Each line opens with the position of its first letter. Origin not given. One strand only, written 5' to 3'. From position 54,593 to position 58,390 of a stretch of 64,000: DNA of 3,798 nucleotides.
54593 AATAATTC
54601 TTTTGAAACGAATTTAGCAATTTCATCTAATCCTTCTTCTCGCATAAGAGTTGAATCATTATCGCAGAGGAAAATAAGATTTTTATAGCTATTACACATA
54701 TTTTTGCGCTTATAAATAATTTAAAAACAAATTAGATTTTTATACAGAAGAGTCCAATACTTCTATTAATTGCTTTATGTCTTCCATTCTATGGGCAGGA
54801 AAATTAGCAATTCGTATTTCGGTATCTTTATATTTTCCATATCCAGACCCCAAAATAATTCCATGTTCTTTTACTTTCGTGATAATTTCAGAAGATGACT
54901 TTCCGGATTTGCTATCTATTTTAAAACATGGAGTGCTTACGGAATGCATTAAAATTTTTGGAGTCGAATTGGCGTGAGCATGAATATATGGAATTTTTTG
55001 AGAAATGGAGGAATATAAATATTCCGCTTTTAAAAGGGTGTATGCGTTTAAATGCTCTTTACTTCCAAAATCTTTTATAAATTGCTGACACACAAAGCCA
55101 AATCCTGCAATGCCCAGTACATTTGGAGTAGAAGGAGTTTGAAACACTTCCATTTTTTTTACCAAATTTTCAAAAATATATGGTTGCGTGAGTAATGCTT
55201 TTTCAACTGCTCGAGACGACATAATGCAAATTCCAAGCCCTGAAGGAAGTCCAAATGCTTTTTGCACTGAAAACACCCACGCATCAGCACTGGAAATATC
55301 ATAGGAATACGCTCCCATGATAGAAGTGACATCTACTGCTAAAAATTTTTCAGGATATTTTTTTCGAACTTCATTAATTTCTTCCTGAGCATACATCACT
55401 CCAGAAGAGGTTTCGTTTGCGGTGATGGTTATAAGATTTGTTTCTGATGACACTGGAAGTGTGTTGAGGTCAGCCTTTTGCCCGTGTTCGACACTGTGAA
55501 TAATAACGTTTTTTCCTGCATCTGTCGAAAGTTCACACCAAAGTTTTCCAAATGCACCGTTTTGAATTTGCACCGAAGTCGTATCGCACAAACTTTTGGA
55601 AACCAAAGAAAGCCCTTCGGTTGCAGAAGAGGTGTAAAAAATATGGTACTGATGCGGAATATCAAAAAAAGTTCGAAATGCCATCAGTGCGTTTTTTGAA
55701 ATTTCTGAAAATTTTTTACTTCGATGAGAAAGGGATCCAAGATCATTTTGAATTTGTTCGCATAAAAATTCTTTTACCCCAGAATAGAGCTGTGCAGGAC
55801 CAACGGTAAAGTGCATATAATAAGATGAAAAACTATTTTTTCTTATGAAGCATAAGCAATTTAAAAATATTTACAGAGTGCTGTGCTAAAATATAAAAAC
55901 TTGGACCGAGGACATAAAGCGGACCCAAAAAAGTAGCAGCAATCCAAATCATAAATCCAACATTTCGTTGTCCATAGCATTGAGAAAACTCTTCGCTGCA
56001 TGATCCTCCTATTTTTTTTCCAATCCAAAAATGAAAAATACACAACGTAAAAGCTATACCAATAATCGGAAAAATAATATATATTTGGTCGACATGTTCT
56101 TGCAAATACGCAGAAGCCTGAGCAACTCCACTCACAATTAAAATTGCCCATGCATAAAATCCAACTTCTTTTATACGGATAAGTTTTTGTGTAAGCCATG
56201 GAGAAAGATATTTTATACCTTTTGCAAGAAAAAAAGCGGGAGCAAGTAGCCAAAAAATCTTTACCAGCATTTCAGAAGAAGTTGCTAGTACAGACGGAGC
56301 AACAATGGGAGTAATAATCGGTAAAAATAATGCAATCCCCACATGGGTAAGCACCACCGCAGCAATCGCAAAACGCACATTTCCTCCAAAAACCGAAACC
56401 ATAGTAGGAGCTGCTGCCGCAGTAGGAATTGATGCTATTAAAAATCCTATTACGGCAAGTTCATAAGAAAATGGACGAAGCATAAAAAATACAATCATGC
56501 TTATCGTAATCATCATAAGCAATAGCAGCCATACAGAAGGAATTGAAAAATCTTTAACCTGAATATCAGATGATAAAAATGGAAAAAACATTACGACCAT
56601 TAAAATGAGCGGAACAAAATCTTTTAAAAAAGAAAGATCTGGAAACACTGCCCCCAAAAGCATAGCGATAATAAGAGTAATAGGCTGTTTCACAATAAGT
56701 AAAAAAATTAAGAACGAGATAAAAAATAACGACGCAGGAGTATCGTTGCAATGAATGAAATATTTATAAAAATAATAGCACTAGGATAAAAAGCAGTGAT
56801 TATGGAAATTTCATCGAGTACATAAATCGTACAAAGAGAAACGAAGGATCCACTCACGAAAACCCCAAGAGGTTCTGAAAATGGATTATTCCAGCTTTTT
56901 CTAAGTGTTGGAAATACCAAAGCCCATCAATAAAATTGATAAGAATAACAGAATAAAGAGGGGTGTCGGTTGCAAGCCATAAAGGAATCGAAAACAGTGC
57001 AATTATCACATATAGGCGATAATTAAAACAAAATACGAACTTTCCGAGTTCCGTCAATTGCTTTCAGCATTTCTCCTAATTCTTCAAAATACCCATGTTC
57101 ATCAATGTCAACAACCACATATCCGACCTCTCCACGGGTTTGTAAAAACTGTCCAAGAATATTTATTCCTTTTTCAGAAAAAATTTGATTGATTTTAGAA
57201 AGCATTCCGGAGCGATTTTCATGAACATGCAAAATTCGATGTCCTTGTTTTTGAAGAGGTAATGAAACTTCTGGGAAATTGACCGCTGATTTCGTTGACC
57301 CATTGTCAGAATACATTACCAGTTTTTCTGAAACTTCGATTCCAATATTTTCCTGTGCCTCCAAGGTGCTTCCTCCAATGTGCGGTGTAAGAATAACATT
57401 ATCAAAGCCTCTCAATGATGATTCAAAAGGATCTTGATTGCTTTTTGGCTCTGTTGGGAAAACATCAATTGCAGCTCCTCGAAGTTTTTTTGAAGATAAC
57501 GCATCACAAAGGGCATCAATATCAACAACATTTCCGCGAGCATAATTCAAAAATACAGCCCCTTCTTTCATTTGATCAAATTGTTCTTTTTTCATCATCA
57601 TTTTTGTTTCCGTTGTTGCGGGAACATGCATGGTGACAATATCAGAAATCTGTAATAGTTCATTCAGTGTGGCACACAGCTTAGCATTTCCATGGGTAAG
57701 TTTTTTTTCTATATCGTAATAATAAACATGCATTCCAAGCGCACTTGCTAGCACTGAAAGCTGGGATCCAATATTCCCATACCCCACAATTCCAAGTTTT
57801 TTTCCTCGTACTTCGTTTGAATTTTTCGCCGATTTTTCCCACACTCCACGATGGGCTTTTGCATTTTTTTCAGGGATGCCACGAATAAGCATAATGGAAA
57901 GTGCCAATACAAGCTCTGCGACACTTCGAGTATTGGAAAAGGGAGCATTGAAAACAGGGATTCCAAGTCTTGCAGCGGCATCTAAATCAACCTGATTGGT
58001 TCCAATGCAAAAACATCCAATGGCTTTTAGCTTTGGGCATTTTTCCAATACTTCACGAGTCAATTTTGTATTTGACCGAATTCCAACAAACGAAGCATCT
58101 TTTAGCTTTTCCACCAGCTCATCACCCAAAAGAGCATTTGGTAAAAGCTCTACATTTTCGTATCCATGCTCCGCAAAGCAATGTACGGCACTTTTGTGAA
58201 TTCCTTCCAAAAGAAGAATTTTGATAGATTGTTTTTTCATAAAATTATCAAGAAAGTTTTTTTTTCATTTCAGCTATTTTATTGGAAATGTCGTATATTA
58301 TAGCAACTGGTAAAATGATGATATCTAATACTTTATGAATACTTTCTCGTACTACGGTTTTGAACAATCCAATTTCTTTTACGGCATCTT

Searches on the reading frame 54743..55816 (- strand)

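Call 7: search_protein_families(library=pfam, proteins=[window:54743-55816:-], max_evalue=0.01)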
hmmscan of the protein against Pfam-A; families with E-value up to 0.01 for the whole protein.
window:54743-55816:- (358 aa): 2 families
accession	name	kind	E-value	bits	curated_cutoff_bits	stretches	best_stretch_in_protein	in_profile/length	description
PF00266.25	Aminotran_5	-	5.9e-21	75.3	21.5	1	10-325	15-338/371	Aminotransferase class-V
PF14424.12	Toxin-deaminase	-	0.0046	17.5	29.6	0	307-349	68-107/146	The BURPS668_1122 family of deaminases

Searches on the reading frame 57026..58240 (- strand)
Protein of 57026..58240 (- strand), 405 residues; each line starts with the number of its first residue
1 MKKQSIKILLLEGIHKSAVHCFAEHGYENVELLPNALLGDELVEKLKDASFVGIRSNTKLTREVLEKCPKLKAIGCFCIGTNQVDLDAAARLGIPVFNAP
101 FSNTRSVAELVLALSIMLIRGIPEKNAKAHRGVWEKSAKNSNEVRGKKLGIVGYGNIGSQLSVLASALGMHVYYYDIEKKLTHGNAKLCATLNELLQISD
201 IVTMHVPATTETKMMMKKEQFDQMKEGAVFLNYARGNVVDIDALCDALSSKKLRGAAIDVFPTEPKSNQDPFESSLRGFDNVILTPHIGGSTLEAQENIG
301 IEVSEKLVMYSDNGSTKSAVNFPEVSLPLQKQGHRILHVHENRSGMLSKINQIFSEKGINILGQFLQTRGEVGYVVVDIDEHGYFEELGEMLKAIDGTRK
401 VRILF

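Call 7: search_protein_families(library=pfam, proteins=[window:57026-58240:-], max_evalue=0.01)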
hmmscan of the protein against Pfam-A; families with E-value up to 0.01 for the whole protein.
window:57026-58240:- (405 aa): 8 families
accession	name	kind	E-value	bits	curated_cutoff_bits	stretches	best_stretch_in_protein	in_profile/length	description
PF02826.25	2-Hacid_dh_C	-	2.3e-53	180.7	25.1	1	113-289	2-178/178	D-isomer specific 2-hydroxyacid dehydrogenase, NAD binding domain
PF00389.36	2-Hacid_dh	-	2.7e-38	131.1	24.6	1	8-321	1-134/134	D-isomer specific 2-hydroxyacid dehydrogenase, catalytic domain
PF22629.2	ACT_AHAS_ss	-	1.4e-12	48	27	1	336-399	1-66/67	AHAS small subunit-like ACT domain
PF03446.21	NAD_binding_2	-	1.5e-06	28.8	21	1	148-253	1-112/161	NAD binding domain of 6-phosphogluconate dehydrogenase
PF01842.31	ACT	-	0.0002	21.5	27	1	338-363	6-30/66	ACT domain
PF07991.19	KARI_N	-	0.0014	18.7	20.6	1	144-239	2-99/165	Acetohydroxy acid isomeroreductase, NADPH-binding domain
PF00670.27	AdoHcyase_NAD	-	0.0022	18.6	27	1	144-244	21-121/162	S-adenosyl-L-homocysteine hydrolase, NAD binding domain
PF00148.24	Oxidored_nitro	-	0.0033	16.8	28.6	1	90-190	214-316/399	Nitrogenase component 1 type Oxidoreductase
